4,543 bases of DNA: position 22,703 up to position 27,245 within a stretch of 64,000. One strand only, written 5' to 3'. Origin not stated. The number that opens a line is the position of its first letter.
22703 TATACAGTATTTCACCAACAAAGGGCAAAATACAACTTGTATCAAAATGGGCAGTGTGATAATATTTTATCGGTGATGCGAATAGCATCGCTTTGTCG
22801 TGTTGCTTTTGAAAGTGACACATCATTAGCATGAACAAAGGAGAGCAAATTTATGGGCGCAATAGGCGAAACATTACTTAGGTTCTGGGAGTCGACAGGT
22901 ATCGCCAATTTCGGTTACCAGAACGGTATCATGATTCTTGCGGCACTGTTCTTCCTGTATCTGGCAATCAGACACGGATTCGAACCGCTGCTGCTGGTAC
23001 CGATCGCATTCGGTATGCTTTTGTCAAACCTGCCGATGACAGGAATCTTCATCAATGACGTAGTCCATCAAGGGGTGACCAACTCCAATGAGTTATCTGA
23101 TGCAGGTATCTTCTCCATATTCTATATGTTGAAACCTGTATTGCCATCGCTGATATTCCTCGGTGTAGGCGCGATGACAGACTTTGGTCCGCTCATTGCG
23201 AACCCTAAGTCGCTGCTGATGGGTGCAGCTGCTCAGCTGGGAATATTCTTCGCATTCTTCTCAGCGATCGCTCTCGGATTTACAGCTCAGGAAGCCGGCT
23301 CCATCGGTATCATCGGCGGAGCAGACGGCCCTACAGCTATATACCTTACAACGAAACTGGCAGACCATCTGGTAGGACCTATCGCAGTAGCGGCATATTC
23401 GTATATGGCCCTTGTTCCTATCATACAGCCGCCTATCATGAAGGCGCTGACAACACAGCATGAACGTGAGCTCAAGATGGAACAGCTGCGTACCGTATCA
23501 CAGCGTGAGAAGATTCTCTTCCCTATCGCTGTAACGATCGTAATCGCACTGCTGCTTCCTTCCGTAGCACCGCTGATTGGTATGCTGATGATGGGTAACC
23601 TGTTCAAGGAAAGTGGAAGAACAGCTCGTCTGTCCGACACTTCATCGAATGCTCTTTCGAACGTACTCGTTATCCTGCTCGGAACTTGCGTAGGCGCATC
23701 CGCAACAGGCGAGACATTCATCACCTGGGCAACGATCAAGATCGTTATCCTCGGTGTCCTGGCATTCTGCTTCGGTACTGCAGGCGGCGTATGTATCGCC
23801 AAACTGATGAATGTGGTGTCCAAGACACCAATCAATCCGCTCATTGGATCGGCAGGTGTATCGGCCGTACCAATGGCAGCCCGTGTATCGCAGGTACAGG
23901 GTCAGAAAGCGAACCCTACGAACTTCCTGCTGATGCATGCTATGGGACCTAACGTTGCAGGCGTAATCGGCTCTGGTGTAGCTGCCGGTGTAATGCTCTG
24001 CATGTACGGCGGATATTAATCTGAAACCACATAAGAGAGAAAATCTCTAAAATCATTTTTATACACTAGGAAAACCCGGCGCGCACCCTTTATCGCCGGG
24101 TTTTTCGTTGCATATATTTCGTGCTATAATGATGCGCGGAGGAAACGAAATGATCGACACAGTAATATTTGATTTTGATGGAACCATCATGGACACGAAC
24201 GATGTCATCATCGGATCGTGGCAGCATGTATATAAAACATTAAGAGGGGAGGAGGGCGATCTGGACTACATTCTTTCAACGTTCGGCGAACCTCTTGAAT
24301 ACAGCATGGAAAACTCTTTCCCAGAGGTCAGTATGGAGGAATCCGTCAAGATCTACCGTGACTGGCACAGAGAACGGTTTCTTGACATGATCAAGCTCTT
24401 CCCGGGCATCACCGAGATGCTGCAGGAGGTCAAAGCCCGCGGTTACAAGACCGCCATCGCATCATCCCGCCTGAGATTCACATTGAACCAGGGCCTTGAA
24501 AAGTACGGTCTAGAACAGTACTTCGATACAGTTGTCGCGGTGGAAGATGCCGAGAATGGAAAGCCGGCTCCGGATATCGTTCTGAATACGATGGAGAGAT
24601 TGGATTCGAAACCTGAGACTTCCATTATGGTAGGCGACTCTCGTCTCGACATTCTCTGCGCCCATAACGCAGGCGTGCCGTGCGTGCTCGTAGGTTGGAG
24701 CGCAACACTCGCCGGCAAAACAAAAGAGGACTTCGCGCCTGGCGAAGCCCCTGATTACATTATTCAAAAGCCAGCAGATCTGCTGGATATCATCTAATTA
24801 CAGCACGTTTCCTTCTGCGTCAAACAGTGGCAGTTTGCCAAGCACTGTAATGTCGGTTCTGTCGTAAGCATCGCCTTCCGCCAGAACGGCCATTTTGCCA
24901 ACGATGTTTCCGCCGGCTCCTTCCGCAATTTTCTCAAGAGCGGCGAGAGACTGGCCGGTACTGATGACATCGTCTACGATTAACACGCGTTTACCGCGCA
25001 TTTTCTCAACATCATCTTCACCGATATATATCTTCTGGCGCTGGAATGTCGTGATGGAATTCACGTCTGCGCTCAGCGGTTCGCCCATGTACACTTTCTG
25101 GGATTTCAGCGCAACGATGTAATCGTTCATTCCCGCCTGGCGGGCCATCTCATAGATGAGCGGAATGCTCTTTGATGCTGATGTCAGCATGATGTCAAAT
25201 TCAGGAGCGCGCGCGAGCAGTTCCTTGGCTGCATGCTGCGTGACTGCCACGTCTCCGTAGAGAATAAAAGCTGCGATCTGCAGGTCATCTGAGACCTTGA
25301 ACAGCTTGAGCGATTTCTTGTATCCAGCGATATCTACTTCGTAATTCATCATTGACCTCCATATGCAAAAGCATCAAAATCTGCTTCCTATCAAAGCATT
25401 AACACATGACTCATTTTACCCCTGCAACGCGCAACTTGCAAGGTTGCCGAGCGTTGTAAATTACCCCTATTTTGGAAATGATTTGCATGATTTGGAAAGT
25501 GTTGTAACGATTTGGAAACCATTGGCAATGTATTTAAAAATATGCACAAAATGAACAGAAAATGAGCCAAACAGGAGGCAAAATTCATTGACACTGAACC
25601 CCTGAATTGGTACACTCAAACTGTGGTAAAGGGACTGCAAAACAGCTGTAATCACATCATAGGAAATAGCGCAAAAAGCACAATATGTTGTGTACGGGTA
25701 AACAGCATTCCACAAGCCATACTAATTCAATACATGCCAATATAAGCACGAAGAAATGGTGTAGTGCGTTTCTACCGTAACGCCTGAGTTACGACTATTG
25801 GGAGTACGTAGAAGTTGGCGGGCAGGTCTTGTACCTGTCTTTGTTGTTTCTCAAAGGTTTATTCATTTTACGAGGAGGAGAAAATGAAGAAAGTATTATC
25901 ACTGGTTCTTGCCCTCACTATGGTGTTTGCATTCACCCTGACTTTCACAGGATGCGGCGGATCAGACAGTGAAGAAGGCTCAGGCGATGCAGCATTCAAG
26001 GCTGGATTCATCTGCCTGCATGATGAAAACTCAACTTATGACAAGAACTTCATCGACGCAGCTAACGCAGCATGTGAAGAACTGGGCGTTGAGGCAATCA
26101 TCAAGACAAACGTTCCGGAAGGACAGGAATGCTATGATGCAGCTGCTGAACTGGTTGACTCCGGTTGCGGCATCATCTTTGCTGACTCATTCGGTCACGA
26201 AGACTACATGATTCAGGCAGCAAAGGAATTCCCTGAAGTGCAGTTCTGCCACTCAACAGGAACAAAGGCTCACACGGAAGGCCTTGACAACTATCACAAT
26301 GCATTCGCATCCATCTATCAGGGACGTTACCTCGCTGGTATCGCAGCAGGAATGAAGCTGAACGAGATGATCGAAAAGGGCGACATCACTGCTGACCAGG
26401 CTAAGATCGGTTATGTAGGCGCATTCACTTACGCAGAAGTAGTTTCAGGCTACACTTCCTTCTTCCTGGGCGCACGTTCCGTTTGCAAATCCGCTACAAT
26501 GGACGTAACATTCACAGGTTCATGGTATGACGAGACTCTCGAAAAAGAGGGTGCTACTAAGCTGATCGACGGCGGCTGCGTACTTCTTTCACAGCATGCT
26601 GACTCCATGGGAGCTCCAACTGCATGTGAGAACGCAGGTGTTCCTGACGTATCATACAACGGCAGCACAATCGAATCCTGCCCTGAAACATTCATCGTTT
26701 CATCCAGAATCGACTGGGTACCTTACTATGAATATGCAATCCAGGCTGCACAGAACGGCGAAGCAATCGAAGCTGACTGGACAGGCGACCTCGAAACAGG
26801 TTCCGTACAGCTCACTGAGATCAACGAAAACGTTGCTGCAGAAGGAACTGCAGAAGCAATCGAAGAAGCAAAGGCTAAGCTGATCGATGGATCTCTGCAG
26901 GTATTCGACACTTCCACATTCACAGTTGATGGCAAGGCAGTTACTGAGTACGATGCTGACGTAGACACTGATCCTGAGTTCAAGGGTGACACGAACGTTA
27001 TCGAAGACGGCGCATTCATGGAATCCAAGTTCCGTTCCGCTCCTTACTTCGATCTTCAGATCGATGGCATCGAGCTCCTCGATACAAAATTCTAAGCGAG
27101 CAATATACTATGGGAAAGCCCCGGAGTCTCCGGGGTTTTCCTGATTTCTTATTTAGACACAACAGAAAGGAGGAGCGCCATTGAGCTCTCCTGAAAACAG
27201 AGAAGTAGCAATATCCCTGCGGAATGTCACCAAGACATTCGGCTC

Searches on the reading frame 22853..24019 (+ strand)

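Call 45: search_protein_families(library=pfam, proteins=[window:22853-24019:+])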
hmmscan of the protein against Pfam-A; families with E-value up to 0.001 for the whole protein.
window:22853-24019:+ (388 aa): 1 family
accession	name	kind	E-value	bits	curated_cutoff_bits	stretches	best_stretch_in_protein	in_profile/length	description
PF03977.18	OAD_beta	-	6.7e-151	502.7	31.6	1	24-384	2-348/349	Na+-transporting oxaloacetate decarboxylase beta subunit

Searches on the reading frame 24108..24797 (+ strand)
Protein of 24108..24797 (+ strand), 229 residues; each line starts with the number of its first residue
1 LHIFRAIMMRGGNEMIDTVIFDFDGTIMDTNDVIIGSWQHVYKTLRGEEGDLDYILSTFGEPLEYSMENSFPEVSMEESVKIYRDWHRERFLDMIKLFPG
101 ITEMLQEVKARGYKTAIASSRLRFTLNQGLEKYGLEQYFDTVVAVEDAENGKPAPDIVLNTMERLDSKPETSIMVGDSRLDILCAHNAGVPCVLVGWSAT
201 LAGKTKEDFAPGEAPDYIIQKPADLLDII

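Call 45: search_protein_families(library=pfam, proteins=[window:24108-24797:+])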
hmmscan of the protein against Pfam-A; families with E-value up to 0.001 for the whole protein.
window:24108-24797:+ (229 aa): 6 families
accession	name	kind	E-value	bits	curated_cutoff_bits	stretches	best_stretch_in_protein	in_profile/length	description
PF13419.12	HAD_2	-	2.4e-50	171.6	23.8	1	19-195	1-178/178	Haloacid dehalogenase-like hydrolase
PF00702.32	Hydrolase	-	1.5e-27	97.7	26.4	1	16-189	1-191/191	haloacid dehalogenase-like hydrolase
PF12710.13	HAD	-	2.3e-14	54.7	27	1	19-185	1-188/189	haloacid dehalogenase-like hydrolase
PF13242.12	Hydrolase_like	-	3.1e-12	46.7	22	1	151-221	3-71/75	HAD-hyrolase-like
PF08282.18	Hydrolase_3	-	0.00039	20.7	20.9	0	102-139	21-58/255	haloacid dehalogenase-like hydrolase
PF06888.18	Put_Phosphatase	-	0.00054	19.9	27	0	19-143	3-120/234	Putative Phosphatase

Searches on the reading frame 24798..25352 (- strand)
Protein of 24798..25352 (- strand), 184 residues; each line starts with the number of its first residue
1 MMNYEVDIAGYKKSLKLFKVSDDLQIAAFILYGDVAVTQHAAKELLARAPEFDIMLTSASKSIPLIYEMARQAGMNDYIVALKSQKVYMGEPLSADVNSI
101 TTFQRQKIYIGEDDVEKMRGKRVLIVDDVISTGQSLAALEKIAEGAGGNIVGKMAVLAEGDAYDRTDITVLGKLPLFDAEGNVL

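Call 45: search_protein_families(library=pfam, proteins=[window:24798-25352:-])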
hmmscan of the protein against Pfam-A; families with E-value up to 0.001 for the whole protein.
window:24798-25352:- (184 aa): 1 family
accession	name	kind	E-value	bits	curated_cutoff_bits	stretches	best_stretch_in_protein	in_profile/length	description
PF00156.33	Pribosyltran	-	6e-09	35.9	26.3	1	43-164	20-131/158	Phosphoribosyl transferase domain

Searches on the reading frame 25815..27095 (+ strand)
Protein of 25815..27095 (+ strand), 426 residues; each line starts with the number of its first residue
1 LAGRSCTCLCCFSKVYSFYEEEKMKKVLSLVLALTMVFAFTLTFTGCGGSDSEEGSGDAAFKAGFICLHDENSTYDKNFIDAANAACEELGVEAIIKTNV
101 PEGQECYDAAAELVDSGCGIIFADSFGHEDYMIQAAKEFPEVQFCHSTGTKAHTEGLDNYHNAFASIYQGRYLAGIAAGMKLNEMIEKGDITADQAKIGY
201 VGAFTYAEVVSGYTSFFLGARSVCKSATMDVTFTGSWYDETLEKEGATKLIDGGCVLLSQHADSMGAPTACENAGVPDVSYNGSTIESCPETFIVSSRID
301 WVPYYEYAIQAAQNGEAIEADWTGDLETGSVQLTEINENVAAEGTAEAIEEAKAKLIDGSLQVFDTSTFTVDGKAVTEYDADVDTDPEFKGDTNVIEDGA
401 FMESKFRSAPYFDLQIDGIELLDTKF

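Call 45: search_protein_families(library=pfam, proteins=[window:25815-27095:+])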
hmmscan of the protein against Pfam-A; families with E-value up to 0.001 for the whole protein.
window:25815-27095:+ (426 aa): 1 family
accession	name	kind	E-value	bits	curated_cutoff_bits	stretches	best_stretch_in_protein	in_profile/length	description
PF02608.20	Bmp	-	3.5e-26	92.4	24.1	1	76-358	18-293/301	ABC transporter substrate-binding protein PnrA-like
